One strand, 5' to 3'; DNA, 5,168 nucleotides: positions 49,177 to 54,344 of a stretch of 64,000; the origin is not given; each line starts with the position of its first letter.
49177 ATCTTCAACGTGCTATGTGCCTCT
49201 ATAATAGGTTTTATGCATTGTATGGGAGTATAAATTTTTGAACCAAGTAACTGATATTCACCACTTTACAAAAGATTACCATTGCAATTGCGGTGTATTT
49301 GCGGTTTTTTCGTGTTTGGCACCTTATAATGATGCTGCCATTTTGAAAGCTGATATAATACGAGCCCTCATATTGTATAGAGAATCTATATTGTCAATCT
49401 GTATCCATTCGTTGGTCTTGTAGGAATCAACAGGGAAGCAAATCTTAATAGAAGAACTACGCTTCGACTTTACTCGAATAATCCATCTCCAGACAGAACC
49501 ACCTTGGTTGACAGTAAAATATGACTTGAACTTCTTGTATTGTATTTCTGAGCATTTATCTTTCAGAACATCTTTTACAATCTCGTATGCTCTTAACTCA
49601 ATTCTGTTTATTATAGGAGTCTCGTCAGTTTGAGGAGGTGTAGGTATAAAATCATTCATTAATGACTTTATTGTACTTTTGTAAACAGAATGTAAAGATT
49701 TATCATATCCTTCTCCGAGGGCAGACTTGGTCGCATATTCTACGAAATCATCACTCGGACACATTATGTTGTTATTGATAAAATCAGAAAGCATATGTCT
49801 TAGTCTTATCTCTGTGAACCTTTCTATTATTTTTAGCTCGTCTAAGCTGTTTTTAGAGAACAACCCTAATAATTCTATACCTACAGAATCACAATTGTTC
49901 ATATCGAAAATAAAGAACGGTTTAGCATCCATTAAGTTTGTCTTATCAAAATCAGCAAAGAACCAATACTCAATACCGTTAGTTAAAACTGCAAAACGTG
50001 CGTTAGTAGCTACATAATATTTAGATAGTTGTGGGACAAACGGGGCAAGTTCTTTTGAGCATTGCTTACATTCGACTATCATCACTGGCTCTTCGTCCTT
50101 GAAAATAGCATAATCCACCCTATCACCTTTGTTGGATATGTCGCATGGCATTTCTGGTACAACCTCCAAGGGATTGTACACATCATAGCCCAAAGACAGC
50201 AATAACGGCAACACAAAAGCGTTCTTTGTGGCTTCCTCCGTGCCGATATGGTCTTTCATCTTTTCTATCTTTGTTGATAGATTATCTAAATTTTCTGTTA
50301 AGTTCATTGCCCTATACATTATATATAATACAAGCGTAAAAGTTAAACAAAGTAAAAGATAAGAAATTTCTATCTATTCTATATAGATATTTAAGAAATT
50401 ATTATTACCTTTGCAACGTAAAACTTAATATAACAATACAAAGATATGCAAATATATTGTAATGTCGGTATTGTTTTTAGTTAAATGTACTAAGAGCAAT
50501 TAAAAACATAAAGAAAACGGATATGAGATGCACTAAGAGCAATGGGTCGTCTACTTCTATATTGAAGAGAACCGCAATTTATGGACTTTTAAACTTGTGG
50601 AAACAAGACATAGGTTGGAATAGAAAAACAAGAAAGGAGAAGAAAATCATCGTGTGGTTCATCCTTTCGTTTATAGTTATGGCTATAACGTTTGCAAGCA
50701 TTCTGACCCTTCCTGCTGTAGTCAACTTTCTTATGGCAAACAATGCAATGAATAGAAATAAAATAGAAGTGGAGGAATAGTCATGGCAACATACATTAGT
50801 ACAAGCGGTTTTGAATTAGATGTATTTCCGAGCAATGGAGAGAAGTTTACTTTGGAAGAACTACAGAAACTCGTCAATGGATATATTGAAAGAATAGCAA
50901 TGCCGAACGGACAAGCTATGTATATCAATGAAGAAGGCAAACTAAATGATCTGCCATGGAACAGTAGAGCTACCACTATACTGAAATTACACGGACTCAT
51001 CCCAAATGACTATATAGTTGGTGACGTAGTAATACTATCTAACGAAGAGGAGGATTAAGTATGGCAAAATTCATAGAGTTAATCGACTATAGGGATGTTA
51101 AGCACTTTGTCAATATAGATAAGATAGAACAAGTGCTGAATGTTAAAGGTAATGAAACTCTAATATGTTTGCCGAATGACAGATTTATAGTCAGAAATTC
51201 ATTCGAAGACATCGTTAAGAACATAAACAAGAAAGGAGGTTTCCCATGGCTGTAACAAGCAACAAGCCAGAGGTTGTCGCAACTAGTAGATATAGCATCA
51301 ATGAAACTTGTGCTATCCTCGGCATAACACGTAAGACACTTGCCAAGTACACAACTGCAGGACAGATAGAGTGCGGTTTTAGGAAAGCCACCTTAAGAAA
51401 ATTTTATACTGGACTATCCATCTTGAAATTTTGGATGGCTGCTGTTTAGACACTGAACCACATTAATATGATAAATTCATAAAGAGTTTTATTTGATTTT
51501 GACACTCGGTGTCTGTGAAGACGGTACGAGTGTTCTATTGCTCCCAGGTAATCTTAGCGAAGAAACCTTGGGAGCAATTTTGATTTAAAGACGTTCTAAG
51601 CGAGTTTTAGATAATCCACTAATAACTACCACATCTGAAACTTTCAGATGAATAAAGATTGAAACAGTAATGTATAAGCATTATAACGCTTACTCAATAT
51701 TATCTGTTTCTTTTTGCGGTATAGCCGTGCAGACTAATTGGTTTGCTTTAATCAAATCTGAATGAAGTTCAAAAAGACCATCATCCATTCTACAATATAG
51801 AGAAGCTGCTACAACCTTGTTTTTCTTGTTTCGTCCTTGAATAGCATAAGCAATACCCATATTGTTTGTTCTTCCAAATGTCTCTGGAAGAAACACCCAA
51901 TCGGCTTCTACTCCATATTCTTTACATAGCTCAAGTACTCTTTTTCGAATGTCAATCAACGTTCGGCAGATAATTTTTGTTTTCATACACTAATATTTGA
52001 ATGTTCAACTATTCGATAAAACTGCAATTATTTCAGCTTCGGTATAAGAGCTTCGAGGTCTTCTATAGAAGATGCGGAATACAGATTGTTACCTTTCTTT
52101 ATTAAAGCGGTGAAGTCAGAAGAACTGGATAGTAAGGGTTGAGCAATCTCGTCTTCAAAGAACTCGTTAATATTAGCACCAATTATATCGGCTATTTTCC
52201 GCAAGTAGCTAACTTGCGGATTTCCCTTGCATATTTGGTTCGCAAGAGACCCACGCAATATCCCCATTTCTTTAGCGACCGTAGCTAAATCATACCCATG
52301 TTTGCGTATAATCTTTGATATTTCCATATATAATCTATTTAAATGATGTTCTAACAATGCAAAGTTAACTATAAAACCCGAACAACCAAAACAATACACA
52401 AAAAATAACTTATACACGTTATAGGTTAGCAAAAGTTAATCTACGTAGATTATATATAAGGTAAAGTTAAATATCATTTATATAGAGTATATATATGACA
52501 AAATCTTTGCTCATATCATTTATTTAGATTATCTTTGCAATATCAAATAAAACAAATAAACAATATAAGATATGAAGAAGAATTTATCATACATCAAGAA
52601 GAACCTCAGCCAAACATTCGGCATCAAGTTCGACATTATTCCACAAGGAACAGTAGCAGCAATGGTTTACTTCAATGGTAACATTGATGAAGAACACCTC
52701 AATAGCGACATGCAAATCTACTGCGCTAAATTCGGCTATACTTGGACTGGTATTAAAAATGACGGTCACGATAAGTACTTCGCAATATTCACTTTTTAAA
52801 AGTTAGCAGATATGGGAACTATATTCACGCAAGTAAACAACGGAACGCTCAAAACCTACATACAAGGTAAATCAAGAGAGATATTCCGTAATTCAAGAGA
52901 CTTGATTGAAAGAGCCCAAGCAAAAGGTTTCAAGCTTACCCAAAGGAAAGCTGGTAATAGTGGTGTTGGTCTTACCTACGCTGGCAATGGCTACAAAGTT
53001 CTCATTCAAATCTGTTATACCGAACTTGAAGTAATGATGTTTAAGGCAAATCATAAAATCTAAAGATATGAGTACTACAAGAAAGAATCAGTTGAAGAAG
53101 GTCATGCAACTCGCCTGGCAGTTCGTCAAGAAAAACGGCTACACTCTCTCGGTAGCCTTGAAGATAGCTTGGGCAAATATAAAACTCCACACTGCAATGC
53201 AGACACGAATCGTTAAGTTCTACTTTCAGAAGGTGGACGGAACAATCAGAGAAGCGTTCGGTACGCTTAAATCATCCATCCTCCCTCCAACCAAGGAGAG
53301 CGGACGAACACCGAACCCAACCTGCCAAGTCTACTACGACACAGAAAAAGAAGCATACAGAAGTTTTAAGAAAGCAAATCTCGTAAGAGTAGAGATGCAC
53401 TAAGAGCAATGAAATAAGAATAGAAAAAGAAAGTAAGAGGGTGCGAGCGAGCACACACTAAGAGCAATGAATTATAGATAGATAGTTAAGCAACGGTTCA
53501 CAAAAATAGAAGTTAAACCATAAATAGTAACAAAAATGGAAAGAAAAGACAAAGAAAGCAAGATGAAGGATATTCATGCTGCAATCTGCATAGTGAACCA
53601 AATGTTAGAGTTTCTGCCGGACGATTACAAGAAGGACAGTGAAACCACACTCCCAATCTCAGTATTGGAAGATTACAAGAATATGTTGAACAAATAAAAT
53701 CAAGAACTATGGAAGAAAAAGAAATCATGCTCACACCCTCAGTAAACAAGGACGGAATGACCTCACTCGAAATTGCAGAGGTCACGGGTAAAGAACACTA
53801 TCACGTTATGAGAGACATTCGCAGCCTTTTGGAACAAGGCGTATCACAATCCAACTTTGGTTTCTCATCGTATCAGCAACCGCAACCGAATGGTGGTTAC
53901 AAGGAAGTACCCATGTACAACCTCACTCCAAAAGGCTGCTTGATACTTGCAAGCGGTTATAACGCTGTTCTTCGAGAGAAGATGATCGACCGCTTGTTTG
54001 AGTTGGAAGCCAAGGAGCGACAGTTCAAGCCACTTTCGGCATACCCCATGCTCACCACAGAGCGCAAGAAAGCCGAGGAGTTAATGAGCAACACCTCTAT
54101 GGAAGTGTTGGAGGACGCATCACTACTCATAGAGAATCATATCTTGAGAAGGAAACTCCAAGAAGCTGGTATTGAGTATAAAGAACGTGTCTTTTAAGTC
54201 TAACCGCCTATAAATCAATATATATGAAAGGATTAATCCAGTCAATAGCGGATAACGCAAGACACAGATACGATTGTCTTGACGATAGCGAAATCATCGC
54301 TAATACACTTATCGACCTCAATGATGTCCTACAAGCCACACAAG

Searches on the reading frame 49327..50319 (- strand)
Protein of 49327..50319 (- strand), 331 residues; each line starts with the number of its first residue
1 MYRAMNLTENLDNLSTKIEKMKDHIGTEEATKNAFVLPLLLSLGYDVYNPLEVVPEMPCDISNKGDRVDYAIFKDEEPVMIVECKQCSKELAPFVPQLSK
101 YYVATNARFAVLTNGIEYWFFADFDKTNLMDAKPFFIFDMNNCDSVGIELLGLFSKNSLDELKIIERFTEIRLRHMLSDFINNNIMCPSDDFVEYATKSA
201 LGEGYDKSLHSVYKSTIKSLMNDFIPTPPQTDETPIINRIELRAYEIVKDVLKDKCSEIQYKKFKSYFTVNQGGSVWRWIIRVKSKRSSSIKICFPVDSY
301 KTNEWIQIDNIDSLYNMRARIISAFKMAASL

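Call 27: search_protein_families(library=phrogs, proteins=[window:49327-50319:-], max_evalue=0.001)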
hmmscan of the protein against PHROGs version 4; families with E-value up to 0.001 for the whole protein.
window:49327-50319:- (331 aa): 2 families
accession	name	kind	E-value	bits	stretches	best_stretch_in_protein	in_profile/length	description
phrog_4225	-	DNA, RNA and nucleotide metabolism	1.8e-77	261.8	2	5-225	2-223/357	endonuclease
phrog_17239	-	unknown function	0.00028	21.3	1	42-121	47-121/259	-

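Call 48: search_protein_families(library=pfam, proteins=[window:49327-50319:-], max_evalue=0.01)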
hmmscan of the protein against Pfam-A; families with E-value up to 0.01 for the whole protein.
window:49327-50319:- (331 aa): 2 families
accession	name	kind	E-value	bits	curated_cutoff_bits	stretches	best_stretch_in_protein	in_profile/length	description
PF04313.20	HSDR_N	-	2.3e-12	47.6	25.1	1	49-127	110-196/198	Type I restriction enzyme R protein N terminus (HSDR_N)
PF13588.12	HSDR_N_2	-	2.1e-11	44.3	25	1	28-122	2-95/110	Type I restriction enzyme R protein N terminus (HSDR_N)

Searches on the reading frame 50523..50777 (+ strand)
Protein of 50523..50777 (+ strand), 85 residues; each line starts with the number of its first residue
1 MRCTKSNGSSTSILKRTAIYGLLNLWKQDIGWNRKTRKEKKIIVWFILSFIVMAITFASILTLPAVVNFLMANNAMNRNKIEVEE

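Call 26: search_protein_families(library=phrogs, proteins=[window:50523-50777:+], max_evalue=0.001)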
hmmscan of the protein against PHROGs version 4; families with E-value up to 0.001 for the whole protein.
window:50523-50777:+ (85 aa): 0 families

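Call 48: search_protein_families(library=pfam, proteins=[window:50523-50777:+], max_evalue=0.01)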
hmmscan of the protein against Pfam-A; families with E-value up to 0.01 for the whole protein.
window:50523-50777:+ (85 aa): 1 family
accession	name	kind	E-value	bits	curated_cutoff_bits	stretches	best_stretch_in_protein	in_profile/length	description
PF03601.19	Cons_hypoth698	-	0.00074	19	24.5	1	23-70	222-269/304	Conserved hypothetical protein 698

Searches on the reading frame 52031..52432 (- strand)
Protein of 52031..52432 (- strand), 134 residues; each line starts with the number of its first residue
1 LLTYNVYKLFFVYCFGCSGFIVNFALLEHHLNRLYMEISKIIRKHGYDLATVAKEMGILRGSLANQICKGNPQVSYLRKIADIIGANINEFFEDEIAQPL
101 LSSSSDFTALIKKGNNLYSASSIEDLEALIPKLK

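Call 27: search_protein_families(library=phrogs, proteins=[window:52031-52432:-], max_evalue=0.001)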
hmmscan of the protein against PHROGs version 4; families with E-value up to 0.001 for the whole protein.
window:52031-52432:- (134 aa): 2 families
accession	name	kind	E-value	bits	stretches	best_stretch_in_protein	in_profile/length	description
phrog_769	-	transcription regulation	9.4e-05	23.3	1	37-93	15-69/89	transcriptional repressor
phrog_8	-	transcription regulation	0.00029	21.4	1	36-98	160-222/346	transcriptional regulator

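Call 48: search_protein_families(library=pfam, proteins=[window:52031-52432:-], max_evalue=0.01)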
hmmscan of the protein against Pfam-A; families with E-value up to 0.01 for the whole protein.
window:52031-52432:- (134 aa): 1 family
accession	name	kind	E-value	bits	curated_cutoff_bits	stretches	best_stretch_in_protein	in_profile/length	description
PF13693.12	HTH_35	-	0.0032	17.8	25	0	40-92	9-59/75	Winged helix-turn-helix DNA-binding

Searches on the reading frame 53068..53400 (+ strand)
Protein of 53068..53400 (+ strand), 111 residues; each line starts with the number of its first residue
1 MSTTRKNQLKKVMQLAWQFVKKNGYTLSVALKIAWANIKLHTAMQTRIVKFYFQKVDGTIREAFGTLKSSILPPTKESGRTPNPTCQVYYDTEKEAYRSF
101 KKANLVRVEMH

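Call 26: search_protein_families(library=phrogs, proteins=[window:53068-53400:+], max_evalue=0.001)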
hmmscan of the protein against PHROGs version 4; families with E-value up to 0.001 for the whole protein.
window:53068-53400:+ (111 aa): 1 family
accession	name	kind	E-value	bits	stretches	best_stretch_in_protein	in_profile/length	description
phrog_1086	-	unknown function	4.2e-33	114.8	1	5-109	2-114/137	-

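Call 48: search_protein_families(library=pfam, proteins=[window:53068-53400:+], max_evalue=0.01)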
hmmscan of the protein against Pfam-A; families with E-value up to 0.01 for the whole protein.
window:53068-53400:+ (111 aa): 1 family
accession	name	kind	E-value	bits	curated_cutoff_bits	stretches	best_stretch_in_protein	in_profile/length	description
PF10902.13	WYL_2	-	2.8e-22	79.2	26.7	1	38-106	2-74/74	WYL_2, Sm-like SH3 beta-barrel fold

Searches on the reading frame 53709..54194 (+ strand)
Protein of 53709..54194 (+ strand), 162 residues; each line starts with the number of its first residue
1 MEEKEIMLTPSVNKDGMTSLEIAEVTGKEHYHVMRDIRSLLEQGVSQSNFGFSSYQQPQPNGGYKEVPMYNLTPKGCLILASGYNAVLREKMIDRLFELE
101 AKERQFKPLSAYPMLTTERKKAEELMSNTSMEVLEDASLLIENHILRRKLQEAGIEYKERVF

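Call 27: search_protein_families(library=phrogs, proteins=[window:53709-54194:+], max_evalue=0.001)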
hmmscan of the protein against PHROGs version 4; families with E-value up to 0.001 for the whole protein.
window:53709-54194:+ (162 aa): 12 families
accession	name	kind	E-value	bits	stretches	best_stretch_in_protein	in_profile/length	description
phrog_63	-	transcription regulation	3.2e-17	64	1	5-132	121-248/431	anti-repressor Ant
phrog_8235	-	transcription regulation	4e-17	63.6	1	16-107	12-109/219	anti-repressor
phrog_10324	-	transcription regulation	5.6e-17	63.3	1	14-103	3-94/205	anti-repressor Ant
phrog_373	-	transcription regulation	2.7e-14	54.3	1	17-144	100-224/373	anti-repressor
phrog_518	-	transcription regulation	1.1e-10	42.5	1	17-85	24-89/268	Rha-like transcriptional regulator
phrog_2657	-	transcription regulation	1.7e-10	41.6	1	4-123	11-140/243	transcriptional regulator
phrog_1726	-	transcription regulation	1.9e-10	42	1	8-128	9-145/264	anti-repressor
phrog_4936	-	transcription regulation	5.5e-08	34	1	7-128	5-143/257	transcriptional regulator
phrog_995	-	transcription regulation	1.8e-06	28.7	1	17-106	121-211/307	transcriptional regulator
phrog_18886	-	unknown function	2e-06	28.4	1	18-85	20-88/269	-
phrog_15709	-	unknown function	0.00025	21.7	1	14-47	9-42/59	-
phrog_821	-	transcription regulation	0.00051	20.6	1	18-85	165-229/324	transcriptional regulator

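Call 48: search_protein_families(library=pfam, proteins=[window:53709-54194:+], max_evalue=0.01)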
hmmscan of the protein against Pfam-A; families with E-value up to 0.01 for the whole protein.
window:53709-54194:+ (162 aa): 1 family
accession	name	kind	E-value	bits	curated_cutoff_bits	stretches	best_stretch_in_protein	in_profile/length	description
PF09669.15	Phage_pRha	-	8.3e-18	65.2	29.9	1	17-100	1-90/91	Phage regulatory protein Rha (Phage_pRha)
